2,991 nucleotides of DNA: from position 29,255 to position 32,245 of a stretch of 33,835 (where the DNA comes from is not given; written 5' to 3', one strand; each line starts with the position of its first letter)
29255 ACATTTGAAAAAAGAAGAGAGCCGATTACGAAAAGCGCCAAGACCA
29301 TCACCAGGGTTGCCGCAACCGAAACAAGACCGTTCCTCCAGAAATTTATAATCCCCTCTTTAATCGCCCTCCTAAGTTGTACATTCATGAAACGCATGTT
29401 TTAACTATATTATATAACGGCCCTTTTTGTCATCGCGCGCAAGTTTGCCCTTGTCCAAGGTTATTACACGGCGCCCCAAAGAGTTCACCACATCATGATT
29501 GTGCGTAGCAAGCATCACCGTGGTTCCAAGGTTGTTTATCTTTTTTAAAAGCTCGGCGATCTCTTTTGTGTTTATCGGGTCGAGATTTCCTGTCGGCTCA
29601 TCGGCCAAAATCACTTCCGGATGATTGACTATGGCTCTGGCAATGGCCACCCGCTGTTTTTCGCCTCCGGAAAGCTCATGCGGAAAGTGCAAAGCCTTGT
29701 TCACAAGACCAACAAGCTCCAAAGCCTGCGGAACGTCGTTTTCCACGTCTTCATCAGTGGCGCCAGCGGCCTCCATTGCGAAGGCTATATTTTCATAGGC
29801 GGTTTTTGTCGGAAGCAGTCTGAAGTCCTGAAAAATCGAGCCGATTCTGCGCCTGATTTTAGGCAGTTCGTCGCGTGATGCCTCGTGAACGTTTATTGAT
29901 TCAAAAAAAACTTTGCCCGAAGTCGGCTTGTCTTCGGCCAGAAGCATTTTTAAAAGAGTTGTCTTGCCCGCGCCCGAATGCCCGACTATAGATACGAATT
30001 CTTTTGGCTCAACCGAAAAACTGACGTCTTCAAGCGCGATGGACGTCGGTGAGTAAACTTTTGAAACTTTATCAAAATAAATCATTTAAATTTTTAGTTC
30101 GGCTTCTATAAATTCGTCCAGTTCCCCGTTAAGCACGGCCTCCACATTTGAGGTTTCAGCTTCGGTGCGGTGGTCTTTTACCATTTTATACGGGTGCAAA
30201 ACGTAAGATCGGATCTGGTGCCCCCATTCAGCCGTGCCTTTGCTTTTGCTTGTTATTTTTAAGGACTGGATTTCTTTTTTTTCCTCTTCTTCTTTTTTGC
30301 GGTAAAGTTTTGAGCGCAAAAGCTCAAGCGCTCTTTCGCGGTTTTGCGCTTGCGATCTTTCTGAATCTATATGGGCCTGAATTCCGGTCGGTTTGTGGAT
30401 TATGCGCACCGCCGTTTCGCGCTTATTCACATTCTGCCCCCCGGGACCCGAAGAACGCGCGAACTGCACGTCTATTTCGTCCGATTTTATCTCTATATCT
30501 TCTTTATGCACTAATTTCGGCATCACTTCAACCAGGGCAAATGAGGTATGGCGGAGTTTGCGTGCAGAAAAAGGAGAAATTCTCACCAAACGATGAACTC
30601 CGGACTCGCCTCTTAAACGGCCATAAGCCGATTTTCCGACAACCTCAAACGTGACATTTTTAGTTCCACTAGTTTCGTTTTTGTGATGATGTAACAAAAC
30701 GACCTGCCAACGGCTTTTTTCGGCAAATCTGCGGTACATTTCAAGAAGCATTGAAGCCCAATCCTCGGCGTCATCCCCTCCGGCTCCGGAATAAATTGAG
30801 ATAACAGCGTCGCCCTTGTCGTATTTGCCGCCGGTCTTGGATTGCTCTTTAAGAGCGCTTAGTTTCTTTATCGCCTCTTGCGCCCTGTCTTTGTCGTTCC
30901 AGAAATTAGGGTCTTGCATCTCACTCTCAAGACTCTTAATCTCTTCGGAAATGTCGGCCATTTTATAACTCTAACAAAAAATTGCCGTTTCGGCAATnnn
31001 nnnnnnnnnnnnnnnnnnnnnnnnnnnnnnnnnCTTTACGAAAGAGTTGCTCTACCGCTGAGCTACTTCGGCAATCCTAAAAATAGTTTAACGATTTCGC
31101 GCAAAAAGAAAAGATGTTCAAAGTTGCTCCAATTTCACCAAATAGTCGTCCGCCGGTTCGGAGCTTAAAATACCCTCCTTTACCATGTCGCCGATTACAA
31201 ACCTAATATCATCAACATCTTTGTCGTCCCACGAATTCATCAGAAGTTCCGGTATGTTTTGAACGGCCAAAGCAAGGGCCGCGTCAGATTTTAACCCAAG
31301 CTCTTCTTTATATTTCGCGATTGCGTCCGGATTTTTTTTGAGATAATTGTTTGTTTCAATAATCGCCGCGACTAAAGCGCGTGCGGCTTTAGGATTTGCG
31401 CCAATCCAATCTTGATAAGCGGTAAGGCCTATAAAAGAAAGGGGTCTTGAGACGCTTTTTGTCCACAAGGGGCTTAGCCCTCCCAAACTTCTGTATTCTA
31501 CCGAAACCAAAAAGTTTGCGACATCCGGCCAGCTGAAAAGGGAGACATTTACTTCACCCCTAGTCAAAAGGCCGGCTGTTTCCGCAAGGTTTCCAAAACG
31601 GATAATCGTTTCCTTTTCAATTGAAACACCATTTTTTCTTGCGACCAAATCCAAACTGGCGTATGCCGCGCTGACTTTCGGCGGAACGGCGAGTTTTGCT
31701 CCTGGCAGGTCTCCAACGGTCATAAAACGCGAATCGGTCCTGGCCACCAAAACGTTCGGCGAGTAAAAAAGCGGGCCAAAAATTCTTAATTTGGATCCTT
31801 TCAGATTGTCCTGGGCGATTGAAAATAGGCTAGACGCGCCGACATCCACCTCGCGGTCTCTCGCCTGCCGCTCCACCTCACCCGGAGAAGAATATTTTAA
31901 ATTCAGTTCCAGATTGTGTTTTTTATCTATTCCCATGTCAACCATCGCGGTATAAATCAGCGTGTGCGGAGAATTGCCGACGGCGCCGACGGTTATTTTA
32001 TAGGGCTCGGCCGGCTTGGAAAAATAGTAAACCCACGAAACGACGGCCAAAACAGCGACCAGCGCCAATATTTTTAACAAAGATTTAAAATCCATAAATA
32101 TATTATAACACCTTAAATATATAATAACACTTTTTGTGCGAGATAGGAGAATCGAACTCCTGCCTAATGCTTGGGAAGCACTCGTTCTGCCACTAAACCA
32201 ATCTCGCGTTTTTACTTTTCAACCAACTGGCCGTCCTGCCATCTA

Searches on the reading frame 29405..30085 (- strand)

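Call 58: search_protein_families(library=pfam, proteins=[window:29405-30085:-], max_evalue=0.00001)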
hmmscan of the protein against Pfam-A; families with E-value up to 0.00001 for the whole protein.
window:29405-30085:- (226 aa): 3 families
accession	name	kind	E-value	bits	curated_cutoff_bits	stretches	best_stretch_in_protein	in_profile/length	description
PF00005.33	ABC_tran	-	1.2e-37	130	25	1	18-165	1-136/137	ABC transporter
PF13304.12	AAA_21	-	2e-07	31.8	27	0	152-196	252-299/304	AAA domain, putative AbiEii toxin, Type IV TA system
PF02463.25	SMC_N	-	1.5e-06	28.3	40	1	28-203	24-205/220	RecF/RecN/SMC N terminal domain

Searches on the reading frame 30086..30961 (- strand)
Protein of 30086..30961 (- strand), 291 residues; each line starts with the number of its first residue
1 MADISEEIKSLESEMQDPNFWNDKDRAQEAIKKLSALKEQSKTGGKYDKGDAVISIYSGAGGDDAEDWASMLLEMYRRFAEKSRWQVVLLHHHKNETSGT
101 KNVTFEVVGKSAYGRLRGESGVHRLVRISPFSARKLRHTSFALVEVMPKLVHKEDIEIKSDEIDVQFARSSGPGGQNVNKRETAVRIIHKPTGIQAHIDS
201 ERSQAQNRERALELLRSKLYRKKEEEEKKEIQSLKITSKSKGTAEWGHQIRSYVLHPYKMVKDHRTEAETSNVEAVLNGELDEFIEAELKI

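Call 58: search_protein_families(library=pfam, proteins=[window:30086-30961:-], max_evalue=0.00001)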
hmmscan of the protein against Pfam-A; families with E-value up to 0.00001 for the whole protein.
window:30086-30961:- (291 aa): 2 families
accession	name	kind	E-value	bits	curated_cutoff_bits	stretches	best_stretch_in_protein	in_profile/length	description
PF03462.23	PCRF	-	7.1e-40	137.3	24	1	45-144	95-194/194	PCRF domain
PF00472.26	RF-1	-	5.9e-37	126.6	35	1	154-265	3-116/116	RF-1 domain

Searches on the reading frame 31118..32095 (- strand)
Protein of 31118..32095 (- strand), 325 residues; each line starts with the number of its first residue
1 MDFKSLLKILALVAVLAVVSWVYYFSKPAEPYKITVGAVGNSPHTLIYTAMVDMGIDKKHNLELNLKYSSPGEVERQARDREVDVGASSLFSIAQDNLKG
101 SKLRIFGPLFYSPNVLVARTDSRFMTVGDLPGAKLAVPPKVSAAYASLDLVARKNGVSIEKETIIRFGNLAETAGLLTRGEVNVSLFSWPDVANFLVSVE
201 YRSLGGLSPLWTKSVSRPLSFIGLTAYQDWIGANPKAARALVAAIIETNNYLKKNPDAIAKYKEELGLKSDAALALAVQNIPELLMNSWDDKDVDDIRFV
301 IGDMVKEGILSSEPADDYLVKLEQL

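Call 58: search_protein_families(library=pfam, proteins=[window:31118-32095:-], max_evalue=0.00001)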
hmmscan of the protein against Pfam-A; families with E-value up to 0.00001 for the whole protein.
window:31118-32095:- (325 aa): 1 family
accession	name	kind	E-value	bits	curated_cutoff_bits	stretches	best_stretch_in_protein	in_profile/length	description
PF09084.16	NMT1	-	5e-09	36.8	20.5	1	44-258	4-215/216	NMT1/THI5 like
